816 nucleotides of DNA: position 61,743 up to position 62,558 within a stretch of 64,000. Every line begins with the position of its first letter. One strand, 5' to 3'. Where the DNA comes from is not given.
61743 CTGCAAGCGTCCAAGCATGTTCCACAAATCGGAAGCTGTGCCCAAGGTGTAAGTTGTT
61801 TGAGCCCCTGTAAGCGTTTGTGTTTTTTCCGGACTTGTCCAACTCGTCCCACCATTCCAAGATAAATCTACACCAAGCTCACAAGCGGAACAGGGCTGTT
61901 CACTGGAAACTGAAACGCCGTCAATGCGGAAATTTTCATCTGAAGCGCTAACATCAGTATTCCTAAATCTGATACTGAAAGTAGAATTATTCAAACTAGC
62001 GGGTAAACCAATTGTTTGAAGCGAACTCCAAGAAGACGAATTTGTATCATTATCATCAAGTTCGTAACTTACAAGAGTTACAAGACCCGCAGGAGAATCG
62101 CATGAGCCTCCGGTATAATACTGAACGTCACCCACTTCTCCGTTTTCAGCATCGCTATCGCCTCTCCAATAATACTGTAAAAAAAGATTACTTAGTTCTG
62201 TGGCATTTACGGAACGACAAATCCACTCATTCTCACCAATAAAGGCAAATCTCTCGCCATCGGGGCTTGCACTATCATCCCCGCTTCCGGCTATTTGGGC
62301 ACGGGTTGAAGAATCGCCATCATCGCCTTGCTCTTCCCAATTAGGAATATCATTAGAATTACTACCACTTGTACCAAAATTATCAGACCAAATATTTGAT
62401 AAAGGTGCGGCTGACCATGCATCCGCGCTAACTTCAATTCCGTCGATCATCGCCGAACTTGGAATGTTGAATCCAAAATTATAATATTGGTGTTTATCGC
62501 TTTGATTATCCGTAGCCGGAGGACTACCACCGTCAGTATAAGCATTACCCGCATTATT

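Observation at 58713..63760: Recurrent domain of about 150-170 aa that I cannot assign to a family, once split by a nested domain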

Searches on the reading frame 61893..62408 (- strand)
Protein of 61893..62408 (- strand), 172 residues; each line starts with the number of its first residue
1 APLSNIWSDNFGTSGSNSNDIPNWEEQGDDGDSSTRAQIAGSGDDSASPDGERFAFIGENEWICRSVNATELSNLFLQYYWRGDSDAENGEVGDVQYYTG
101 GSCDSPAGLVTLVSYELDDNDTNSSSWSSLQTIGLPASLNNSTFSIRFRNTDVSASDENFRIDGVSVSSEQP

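Call 33: search_protein_families(library=ncbifam, max_evalue=1, proteins=[window:61893-62408:-])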
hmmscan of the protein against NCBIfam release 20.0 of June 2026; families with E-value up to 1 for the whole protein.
seq(172 aa): 0 families

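Call 52: predict_structure(alignment_id=A5)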
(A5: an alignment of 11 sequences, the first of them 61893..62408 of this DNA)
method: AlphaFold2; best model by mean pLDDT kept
length: 172 residues; sequences in the alignment: 11
mean_pLDDT: 86.0   pTM: 0.87
mean pLDDT of the five models: 86.0, 85.9, 85.8, 85.7, 85.1
residues with pLDDT >= 90: 88; 70-90: 60; 50-70: 24; < 50: 0
segments of 3 or more residues with pLDDT < 50: none
pLDDT, mean of each block of 10 residues (from residue 1): 81 66 81 81 88 88 93 93 87 94 92 85 77 95 95 77 93 61
secondary structure, 60 per line:
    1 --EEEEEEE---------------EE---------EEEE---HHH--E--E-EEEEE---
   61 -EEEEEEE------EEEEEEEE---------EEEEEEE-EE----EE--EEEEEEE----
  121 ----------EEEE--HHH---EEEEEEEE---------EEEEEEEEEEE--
elements in order: E3-9 E36-39 E53-57 E62-68 E75-82 E92-98 E110-116 E131-134 E143-150 E160-170
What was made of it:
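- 61893..62408 (-): Nested insert (172 aa). It is an independent second jelly-roll domain with a conserved Cys pair. AlphaFold2 pLDDT 86, pTM 0.87 (call 52).
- On Independent mobile domain (applies to the insert): AlphaFold2 gives pLDDT 86 for the insert alone (call 52).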

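Call 55: fold_search(model_id=the predicted structure, library=pdb)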
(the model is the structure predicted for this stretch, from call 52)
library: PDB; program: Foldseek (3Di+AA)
matches with E <= 10: 1815; with E <= 0.001: 161
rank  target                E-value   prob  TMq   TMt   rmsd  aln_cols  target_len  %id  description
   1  8xmz_A                3.7e-06  1.00  0.52  0.63   4.5       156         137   11  Crystal structure of a novel porphyran-binding carbohydrate binding module (released 2024-01-17)
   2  3m1h_C                3.7e-06  1.00  0.60  0.60   5.2       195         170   14  Crystal Structure Analysis of the K3 Cleaved Adhesin Domain of Lys-gingipain (Kgp) from Porphyromonas gingivalis w83 (released 2011-03-23)
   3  8w7n                  4.2e-06  1.00  0.59  0.12   4.0       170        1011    9  Crystal structure of the in-cell Cry1Aa purified from Bacillus thuringiensis (released 2024-03-06)
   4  2y64_A                4.2e-06  1.00  0.55  0.56   4.9       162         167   12  Xylopentaose binding mutated (X-2 L110F) CBM4-2 Carbohydrate Binding Module from a Thermostable Rhodothermus marinus X (released 2012-03-07)
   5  3nru_I                4.9e-06  1.00  0.58  0.62   5.3       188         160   10  Ligand binding domain of EPHA7 (released 2010-12-08)
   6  3nru_J                5.2e-06  1.00  0.55  0.58   5.6       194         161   10  Ligand binding domain of EPHA7 (released 2010-12-08)
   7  3nru_A                6.5e-06  1.00  0.53  0.56   5.8       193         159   11  Ligand binding domain of EPHA7 (released 2010-12-08)
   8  3nru_G                7.2e-06  1.00  0.53  0.56   6.0       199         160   10  Ligand binding domain of EPHA7 (released 2010-12-08)
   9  3nru_B                9.0e-06  1.00  0.57  0.61   4.9       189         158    7  Ligand binding domain of EPHA7 (released 2010-12-08)
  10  6njz_A                9.5e-06  1.00  0.60  0.58   5.6       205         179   10  EphA2 LBD in complex with YSA-GSGSK-bio peptide (released 2019-05-01)
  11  2zex_A                1.1e-05  1.00  0.56  0.64   5.8       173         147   13  Family 16 carbohydrate binding module (released 2008-03-04)
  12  2e26_A                1.1e-05  1.00  0.53  0.16   6.5       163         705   12  Crystal structure of two repeat fragment of reelin (released 2007-05-22)
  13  3km5_A                1.1e-05  1.00  0.63  0.60   6.0       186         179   14  Crystal Structure Analysis of the K2 Cleaved Adhesin Domain of Lys-gingipain (Kgp) (released 2010-03-31)
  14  2y6j                  1.2e-05  1.00  0.57  0.59   4.6       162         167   12  X-2 engineered mutated CBM4-2 Carbohydrate Binding Module from a Thermostable Rhodothermus marinus Xylanase (released 2012-03-07)
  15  3m1h_D                1.2e-05  1.00  0.61  0.60   6.2       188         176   13  Crystal Structure Analysis of the K3 Cleaved Adhesin Domain of Lys-gingipain (Kgp) from Porphyromonas gingivalis w83 (released 2011-03-23)
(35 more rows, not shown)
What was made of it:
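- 61893..62408 (-): Foldseek hits to CBM, cleaved-adhesin, Eph-LBD and meprin structures, TMq 0.5-0.63 (call 55).
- Closest known: Gingipain cleaved-adhesin, MAM and ephrin-receptor ligand-binding jelly-rolls. Same: Foldseek TMq 0.53-0.63 at probability 1.0 (call 55).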
